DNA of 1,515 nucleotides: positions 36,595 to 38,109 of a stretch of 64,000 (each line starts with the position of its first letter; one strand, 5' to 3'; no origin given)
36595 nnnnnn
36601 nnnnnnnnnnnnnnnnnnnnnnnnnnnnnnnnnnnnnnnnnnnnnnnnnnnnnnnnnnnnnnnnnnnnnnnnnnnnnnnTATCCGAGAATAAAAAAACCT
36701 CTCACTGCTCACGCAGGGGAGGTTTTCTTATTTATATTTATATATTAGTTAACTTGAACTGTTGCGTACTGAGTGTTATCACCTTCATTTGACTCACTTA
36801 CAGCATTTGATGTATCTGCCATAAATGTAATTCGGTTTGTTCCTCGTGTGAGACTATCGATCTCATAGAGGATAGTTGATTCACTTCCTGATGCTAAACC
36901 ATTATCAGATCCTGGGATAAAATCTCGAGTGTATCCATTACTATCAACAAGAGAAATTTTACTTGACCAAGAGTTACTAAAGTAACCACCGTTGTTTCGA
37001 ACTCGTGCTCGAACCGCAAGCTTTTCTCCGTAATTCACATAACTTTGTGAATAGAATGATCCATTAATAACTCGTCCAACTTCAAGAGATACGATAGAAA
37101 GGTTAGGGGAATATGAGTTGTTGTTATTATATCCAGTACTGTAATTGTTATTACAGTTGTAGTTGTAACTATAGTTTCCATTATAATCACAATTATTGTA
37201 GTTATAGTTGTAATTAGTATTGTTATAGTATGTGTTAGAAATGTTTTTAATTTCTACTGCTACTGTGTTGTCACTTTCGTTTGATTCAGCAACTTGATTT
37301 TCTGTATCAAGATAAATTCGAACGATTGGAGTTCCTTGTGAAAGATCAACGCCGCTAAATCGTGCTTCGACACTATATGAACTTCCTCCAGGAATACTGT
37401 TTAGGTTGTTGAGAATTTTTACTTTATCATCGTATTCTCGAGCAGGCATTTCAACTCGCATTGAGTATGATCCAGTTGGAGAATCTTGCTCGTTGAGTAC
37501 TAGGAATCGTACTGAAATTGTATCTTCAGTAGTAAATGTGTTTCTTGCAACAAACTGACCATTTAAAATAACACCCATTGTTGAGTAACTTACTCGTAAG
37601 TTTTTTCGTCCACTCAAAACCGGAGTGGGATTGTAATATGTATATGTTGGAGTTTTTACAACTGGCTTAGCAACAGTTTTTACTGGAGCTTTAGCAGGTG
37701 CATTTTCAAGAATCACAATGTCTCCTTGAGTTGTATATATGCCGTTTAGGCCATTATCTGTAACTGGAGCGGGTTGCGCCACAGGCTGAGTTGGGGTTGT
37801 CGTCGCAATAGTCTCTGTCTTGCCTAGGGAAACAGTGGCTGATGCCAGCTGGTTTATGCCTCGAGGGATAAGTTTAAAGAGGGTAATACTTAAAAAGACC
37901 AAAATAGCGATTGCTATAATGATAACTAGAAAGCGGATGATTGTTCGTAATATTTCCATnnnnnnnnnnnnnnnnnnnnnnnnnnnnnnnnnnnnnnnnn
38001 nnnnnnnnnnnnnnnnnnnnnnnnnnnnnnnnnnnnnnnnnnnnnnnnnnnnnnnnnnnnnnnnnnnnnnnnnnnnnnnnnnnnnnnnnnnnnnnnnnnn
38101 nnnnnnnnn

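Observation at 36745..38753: Sortase divergent from an Asn/Tyr-rich CARDB-like surface protein, with no LPXTG substrate in view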

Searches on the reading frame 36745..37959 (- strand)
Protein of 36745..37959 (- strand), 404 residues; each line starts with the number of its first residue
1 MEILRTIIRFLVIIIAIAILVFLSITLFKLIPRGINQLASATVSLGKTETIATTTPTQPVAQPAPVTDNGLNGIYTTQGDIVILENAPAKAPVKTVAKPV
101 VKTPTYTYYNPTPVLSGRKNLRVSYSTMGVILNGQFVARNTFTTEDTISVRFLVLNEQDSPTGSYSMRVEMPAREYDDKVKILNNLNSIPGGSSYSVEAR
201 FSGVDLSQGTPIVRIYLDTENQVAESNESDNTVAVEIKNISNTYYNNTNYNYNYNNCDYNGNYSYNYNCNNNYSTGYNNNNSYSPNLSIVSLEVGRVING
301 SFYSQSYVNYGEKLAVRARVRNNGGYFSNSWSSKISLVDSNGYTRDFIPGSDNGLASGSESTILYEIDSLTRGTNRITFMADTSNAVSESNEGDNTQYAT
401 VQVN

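Call 3: search_protein_families(library=pfam, proteins=[window:36745-37959:-], max_evalue=0.1)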
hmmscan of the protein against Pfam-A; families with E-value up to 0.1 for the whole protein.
window:36745-37959:- (404 aa): 1 family
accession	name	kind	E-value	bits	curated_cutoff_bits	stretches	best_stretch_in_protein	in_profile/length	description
PF07705.17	CARDB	-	4.8e-12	46.4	22.7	2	301-396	8-98/101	CARDB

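Call 4: search_protein_families(library=ncbifam, proteins=[window:36745-37959:-], max_evalue=0.1)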
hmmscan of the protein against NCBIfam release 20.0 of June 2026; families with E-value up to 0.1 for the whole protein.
window:36745-37959:- (404 aa): 0 families

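Call 48: find_homologous_proteins(query=window:36745-37959:-, max_evalue=0.00001)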
Query window:36745-37959:- (404 aa): 57 proteins with E <= 0.00001 among 3901 candidates.
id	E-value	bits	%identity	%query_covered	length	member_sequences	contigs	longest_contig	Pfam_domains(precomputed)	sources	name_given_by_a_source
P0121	8.2e-257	869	100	100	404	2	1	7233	PF07705.18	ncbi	-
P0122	2.6e-195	667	75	100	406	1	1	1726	PF07705.18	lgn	-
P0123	3.4e-191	653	75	100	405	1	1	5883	PF07705.18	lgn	-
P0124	8.8e-182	622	74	100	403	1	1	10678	PF07705.18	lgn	-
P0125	1.5e-178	612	71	100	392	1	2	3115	PF07705.18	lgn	-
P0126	1.0e-174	599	71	100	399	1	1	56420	PF07705.18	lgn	-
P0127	3.2e-141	489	60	100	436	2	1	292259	PF07705.18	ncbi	ncbi:MAG: CARDB domain-containing protein [Patescibacteria group bacterium]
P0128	2.3e-130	453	52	100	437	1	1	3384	PF07705.18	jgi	jgi:hypothetical protein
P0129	5.7e-129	448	52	100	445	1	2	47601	PF07705.18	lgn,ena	-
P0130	5.6e-128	445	52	100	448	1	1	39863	PF07705.18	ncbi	-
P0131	1.8e-127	443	54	96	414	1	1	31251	PF07705.18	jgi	jgi:hypothetical protein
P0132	3.1e-127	443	53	96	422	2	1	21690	PF07705.18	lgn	-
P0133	2.9e-125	436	52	97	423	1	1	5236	PF07705.18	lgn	-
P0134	8.3e-122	425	56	95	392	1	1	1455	PF07705.18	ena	-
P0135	3.6e-121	423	49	96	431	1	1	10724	PF07705.18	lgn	-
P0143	6.0e-87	310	42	29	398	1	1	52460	PF07705.18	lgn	-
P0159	1.8e-81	292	43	93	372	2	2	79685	PF07705.18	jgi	jgi:hypothetical protein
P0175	1.1e-28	118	29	99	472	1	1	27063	PF07705.18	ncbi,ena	-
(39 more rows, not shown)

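Call 49: find_encoding_contigs(protein=P0129, flank=6000, max_places=1)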
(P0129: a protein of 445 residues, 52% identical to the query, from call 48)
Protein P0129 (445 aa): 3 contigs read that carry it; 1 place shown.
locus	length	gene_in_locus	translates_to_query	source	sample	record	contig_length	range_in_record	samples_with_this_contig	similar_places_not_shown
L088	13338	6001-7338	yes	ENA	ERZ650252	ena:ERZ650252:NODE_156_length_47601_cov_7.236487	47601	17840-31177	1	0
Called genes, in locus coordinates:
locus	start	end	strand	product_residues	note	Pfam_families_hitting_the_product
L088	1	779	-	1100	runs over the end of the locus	PF04563:RNA_pol_Rpb2_1, PF04561:RNA_pol_Rpb2_2, PF04565:RNA_pol_Rpb2_3, PF10385:RNA_pol_Rpb2_45, PF00562:RNA_pol_Rpb2_6, PF04560:RNA_pol_Rpb2_7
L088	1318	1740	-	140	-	-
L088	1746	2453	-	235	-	PF12686:DUF3800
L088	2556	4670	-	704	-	PF00133:tRNA-synt_1, PF09334:tRNA-synt_1g (weak), PF13603:tRNA-synt_1_2 (faint), PF09334:tRNA-synt_1g, PF08264:Anticodon_1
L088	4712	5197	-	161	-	-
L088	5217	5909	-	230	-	PF04203:Sortase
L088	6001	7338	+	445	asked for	PF07705:CARDB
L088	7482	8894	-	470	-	PF01946:Thi4 (weak), PF01266:DAO, PF03486:HI0933_like (faint)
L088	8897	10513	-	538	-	PF01565:FAD_binding_4, PF02913:FAD-oxidase_C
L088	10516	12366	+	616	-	PF17764:PriA_3primeBD (weak)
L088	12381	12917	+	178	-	PF01327:Pep_deformylase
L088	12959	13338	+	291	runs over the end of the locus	PF00551:Formyl_trans_N, PF02911:Formyl_trans_C (weak)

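Call 50: find_encoding_contigs(protein=P0143, flank=6000, max_places=1)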
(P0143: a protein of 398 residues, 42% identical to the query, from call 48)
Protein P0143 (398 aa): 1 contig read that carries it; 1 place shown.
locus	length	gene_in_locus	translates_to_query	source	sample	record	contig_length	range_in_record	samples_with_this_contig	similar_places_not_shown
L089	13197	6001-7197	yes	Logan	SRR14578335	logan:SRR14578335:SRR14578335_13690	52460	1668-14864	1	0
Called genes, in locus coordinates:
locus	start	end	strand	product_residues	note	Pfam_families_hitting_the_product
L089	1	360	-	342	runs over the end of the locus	PF01594:AI-2E_transport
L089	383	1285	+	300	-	PF01149:Fapy_DNA_glyco, PF06831:H2TH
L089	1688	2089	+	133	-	-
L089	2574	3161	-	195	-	PF00334:NDK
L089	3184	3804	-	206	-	PF04203:Sortase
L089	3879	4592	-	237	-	-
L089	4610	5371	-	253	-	-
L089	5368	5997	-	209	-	PF04542:Sigma70_r2, PF08281:Sigma70_r4_2, PF04545:Sigma70_r4 (weak)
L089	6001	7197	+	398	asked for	PF07705:CARDB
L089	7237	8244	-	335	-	PF00579:tRNA-synt_1b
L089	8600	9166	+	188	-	PF00717:Peptidase_S24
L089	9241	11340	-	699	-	PF02518:HATPase_c, PF00204:DNA_gyraseB, PF01751:Toprim, PF00986:DNA_gyraseB_C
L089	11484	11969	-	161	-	-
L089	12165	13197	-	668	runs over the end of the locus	PF03484:B5 (faint), PF03483:B3_4, PF17759:tRNA_synthFbeta, PF03147:FDX-ACB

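Call 51: find_encoding_contigs(protein=P0159, flank=6000, max_places=1)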
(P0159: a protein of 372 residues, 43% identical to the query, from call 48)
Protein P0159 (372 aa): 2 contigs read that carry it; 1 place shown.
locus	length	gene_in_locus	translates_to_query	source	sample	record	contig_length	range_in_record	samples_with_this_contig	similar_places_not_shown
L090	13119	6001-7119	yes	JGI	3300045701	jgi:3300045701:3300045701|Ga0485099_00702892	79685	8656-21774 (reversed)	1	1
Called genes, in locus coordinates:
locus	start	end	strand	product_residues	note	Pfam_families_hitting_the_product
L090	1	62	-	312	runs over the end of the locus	PF03690:MYG1_exonuc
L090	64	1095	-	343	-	PF01594:AI-2E_transport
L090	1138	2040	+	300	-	PF01149:Fapy_DNA_glyco, PF06831:H2TH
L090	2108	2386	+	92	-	-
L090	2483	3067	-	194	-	PF00334:NDK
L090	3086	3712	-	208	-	PF04203:Sortase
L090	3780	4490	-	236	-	-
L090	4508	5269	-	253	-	-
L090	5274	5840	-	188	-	PF04542:Sigma70_r2, PF08281:Sigma70_r4_2, PF04545:Sigma70_r4 (weak)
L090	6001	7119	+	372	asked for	PF07705:CARDB (weak)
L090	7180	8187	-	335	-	PF00579:tRNA-synt_1b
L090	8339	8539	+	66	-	-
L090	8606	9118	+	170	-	PF00717:Peptidase_S24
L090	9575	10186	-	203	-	PF12686:DUF3800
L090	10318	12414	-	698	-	PF02518:HATPase_c, PF00204:DNA_gyraseB, PF01751:Toprim, PF00986:DNA_gyraseB_C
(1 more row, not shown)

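Call 52: find_encoding_contigs(protein=P0175, flank=6000, max_places=1)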
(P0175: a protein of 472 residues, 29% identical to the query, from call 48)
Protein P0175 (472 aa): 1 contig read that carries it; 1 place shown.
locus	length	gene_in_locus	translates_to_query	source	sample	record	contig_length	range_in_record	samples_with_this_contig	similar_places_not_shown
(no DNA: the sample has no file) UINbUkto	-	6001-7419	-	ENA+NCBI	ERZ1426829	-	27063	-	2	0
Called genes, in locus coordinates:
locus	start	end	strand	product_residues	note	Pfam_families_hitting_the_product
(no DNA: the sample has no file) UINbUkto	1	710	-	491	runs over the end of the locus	PF00005:ABC_tran, PF00493:MCM (faint), PF02463:SMC_N (faint), PF03193:RsgA_GTPase (faint), PF13555:AAA_29 (faint), PF20720:nSTAND3 (faint), PF01926:MMR_HSR1 (faint), PF00005:ABC_tran, +3 more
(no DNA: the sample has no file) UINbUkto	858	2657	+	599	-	PF07973:tRNA_SAD (weak), PF00587:tRNA-synt_2b, PF03129:HGTP_anticodon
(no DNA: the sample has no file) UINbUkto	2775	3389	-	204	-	-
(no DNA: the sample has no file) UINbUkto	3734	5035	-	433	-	PF08226:DUF1720 (weak), PF00801:PKD (faint), PF18911:PKD_4 (weak)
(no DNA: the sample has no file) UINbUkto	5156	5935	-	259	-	PF04203:Sortase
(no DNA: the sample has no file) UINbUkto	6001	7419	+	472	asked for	PF07705:CARDB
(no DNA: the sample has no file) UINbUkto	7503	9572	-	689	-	PF02518:HATPase_c, PF00204:DNA_gyraseB, PF01751:Toprim, PF00986:DNA_gyraseB_C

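Call 63: predict_structure(alignment_id=A3)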
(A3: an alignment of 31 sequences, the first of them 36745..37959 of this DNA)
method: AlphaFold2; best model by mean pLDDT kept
length: 404 residues; sequences in the alignment: 31
mean_pLDDT: 74.9   pTM: 0.44
mean pLDDT of the five models: 74.9, 72.3, 71.8, 71.6, 70.3
residues with pLDDT >= 90: 133; 70-90: 155; 50-70: 18; < 50: 98
segments of 3 or more residues with pLDDT < 50: 53-77, 79-111, 244-282
pLDDT, mean of each block of 10 residues (from residue 1): 88 95 89 58 80 41 38 43 41 35 37 73 90 84 88 91 91 88 89 90 85 91 86 85 46 35 33 36 79 90 90 92 89 92 86 87 90 92 87 89 91
secondary structure, 60 per line:
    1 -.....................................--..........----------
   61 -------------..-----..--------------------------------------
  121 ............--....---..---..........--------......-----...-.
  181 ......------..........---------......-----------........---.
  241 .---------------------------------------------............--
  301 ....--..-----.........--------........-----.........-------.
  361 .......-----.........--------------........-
elements in order: H2-38 E41-50 E121-132 E135-138 E147-156 E165-170 E180-186 E193-202 E212-217 E232-236 E287-298 E301-304 E314-322 E331-338 E344-352 E360-367 E373-381 E396-403

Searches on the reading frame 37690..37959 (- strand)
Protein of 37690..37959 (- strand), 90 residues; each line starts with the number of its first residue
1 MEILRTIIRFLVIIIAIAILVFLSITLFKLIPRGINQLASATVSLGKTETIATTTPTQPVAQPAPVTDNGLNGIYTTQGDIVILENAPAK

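Call 64: search_protein_representatives(protein=window:37690-37959:-)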
Query: 90 residues. Proteins with E-value up to 0.001 (for the whole library): 7; up to 1e-10: 6; up to 1e-30: 0. The best 7 are listed.
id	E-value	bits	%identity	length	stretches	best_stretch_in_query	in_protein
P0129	3.4e-24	100.5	66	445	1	1-87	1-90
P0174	2.2e-15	72.5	56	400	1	1-84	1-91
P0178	3.3e-15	71.9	59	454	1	1-75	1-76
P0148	3.7e-15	71.7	62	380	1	1-87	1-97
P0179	1.3e-13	66.9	51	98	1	3-86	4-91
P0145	1.8e-12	63.2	53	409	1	1-88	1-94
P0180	9.8e-06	41.8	44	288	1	1-78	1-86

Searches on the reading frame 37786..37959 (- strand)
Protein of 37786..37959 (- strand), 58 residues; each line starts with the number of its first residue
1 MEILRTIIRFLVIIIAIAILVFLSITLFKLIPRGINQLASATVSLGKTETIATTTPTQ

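Call 46: find_homologous_proteins(query=A2, max_evalue=0.001)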
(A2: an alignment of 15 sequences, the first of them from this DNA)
Query A2 (15 sequences): 4454 candidates shared short words with the query, none scored E <= 0.001.
